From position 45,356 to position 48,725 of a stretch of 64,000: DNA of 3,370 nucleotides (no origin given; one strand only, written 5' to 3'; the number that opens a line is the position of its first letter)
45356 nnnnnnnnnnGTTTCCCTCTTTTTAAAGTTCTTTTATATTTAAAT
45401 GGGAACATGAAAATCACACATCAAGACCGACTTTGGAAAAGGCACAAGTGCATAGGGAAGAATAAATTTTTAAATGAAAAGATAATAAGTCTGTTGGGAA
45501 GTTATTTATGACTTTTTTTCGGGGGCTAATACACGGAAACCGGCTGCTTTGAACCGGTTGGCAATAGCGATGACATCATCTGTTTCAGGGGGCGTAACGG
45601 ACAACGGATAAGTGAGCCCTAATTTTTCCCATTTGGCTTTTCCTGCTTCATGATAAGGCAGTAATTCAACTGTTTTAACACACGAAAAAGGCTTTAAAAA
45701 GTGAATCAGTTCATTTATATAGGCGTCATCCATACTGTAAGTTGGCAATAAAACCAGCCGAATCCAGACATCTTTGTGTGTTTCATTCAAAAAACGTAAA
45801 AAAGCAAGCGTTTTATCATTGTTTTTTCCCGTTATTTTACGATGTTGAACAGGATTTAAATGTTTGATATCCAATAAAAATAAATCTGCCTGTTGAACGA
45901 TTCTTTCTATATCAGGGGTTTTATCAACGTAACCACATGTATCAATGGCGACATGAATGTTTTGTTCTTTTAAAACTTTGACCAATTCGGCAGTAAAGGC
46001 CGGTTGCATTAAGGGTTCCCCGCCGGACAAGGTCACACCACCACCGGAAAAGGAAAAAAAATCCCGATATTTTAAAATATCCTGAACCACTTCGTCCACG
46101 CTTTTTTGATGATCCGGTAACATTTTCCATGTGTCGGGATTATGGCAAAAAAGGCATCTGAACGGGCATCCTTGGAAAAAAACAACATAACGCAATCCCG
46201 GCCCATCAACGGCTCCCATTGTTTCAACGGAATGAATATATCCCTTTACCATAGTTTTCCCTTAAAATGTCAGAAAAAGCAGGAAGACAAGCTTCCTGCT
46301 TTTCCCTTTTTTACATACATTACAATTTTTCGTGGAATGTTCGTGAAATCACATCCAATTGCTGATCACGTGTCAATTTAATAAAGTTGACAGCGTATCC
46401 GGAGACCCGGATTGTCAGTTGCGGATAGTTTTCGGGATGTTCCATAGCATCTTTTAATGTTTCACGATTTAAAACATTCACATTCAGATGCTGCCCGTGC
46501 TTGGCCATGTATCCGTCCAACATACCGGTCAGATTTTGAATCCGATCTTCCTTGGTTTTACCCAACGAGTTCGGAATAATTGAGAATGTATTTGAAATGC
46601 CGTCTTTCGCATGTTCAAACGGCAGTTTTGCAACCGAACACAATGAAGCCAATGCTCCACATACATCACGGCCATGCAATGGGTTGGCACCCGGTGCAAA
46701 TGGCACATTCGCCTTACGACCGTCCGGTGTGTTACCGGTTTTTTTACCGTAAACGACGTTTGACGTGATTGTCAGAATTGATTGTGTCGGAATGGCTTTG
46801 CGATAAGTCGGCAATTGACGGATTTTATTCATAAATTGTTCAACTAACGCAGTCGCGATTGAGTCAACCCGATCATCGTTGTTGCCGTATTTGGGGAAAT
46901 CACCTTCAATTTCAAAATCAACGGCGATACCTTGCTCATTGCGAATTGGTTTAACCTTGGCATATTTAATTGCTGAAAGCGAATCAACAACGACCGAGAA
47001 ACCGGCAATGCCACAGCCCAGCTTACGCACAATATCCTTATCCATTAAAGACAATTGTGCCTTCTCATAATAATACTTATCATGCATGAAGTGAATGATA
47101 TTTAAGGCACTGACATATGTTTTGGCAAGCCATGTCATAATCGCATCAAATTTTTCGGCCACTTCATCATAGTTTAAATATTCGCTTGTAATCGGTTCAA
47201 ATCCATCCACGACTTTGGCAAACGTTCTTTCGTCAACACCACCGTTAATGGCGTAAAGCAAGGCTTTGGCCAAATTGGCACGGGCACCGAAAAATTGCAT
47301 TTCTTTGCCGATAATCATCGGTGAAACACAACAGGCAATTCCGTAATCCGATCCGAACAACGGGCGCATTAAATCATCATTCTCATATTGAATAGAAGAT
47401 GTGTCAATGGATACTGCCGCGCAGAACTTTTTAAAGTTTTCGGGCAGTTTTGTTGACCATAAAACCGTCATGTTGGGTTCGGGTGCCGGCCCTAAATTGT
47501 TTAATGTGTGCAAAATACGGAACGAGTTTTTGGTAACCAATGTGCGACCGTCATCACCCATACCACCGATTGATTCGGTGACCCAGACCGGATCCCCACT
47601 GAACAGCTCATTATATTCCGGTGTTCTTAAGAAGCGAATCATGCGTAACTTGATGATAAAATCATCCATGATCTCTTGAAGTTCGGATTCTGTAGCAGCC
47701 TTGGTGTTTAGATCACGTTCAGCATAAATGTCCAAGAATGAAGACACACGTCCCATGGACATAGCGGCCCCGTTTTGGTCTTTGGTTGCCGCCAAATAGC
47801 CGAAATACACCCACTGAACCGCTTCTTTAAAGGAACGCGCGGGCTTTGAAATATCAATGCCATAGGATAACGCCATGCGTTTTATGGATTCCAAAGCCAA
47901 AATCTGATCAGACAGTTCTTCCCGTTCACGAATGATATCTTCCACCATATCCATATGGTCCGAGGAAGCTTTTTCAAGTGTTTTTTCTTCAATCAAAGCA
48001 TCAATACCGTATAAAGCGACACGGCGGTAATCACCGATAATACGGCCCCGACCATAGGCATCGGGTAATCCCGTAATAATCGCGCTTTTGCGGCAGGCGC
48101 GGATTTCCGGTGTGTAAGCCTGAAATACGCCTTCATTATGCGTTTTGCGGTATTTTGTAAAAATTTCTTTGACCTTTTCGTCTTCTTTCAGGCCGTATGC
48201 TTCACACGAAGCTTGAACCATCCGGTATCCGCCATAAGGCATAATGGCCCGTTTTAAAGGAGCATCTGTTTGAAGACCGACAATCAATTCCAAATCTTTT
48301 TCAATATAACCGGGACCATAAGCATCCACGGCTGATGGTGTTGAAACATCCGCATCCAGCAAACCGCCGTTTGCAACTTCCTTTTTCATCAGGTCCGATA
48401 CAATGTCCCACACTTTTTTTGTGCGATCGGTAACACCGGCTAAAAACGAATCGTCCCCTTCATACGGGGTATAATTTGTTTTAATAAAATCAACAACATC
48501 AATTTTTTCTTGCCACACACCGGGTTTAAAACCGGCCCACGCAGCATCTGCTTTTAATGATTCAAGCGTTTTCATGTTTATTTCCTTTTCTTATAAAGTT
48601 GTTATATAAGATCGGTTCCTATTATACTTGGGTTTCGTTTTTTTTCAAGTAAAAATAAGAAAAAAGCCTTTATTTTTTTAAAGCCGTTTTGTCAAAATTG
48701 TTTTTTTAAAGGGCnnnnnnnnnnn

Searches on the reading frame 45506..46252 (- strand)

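Call 56: search_protein_families(library=pfam, proteins=[window:45506-46252:-], max_evalue=0.00001)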
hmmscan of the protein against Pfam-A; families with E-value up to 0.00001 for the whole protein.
window:45506-46252:- (248 aa): 2 families
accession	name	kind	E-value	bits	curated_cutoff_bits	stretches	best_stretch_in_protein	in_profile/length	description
PF04055.27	Radical_SAM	-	2e-24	87.1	29.5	1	23-176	1-158/166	Radical SAM superfamily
PF13353.11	Fer4_12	-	3.6e-17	63.4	22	1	15-132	1-118/137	4Fe-4S single cluster domain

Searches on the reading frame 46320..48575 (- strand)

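Call 56: search_protein_families(library=pfam, proteins=[window:46320-48575:-], max_evalue=0.00001)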
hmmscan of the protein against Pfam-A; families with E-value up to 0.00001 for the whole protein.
window:46320-48575:- (751 aa): 2 families
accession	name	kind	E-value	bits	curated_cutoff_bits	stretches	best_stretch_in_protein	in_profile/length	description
PF02901.20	PFL-like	-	2.1e-210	701.1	24.3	1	23-610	3-647/647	Pyruvate formate lyase-like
PF01228.26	Gly_radical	-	4.1e-37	127.4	22.2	1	626-732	1-106/106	Glycine radical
